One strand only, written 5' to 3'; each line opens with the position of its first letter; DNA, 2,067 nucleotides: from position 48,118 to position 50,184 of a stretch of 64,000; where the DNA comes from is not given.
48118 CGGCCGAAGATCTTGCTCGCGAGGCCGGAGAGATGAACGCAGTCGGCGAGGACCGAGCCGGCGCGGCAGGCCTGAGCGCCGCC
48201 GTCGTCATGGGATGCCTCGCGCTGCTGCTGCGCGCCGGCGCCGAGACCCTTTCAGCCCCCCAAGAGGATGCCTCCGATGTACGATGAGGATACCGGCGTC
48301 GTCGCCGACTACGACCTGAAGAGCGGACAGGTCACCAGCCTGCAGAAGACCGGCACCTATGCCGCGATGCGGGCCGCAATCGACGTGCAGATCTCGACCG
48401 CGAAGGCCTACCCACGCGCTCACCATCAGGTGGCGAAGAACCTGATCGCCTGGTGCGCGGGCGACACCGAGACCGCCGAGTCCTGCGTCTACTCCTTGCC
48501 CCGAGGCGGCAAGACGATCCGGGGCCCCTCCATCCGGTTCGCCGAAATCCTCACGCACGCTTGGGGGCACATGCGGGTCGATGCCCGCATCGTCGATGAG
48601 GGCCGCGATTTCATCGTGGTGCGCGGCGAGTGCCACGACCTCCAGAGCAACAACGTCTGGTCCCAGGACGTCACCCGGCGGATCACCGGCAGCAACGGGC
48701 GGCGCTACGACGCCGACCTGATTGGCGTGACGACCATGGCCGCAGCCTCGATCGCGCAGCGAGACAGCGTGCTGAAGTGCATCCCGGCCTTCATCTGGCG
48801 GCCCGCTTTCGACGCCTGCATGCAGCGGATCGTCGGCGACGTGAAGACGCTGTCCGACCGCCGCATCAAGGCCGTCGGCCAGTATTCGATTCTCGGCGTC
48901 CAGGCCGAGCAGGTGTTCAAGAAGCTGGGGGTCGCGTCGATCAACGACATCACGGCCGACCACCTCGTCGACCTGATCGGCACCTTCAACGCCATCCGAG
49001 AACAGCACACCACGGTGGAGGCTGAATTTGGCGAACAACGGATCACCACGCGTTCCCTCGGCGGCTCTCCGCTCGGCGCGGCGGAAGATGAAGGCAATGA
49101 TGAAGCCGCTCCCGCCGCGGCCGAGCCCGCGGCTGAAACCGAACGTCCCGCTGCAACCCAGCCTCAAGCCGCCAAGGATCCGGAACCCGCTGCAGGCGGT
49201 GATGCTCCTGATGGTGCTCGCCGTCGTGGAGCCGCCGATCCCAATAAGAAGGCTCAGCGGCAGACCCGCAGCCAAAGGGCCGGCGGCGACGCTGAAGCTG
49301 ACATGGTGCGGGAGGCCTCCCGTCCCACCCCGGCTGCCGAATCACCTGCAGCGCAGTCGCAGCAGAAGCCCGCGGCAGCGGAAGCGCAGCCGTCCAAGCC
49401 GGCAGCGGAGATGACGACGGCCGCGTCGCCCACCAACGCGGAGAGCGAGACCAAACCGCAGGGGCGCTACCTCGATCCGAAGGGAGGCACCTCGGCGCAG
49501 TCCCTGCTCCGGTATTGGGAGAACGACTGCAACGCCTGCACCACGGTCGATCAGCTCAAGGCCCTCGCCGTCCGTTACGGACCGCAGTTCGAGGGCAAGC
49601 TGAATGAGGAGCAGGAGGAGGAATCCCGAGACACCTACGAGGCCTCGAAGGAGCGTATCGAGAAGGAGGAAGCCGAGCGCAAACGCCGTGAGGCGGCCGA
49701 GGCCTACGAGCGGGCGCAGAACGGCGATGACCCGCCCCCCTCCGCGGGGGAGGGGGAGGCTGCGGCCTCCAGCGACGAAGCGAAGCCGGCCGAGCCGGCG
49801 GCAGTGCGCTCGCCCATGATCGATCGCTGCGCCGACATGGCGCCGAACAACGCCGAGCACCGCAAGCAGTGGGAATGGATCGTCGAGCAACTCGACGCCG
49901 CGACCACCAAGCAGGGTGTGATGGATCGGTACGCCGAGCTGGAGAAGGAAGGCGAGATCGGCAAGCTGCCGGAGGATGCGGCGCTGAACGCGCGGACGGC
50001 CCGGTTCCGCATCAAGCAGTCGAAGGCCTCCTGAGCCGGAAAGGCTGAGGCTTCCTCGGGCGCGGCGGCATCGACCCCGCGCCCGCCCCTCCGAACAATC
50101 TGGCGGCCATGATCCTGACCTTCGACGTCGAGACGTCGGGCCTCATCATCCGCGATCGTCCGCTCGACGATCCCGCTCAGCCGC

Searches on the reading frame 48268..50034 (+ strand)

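Call 11: search_protein_families(library=phrogs, proteins=[window:48268-50034:+], max_evalue=0.001)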
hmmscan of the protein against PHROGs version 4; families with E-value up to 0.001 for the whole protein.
window:48268-50034:+ (588 aa): 1 family
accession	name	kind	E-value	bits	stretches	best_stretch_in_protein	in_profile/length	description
phrog_3657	-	unknown function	5.3e-43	148.1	1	33-279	29-278/289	-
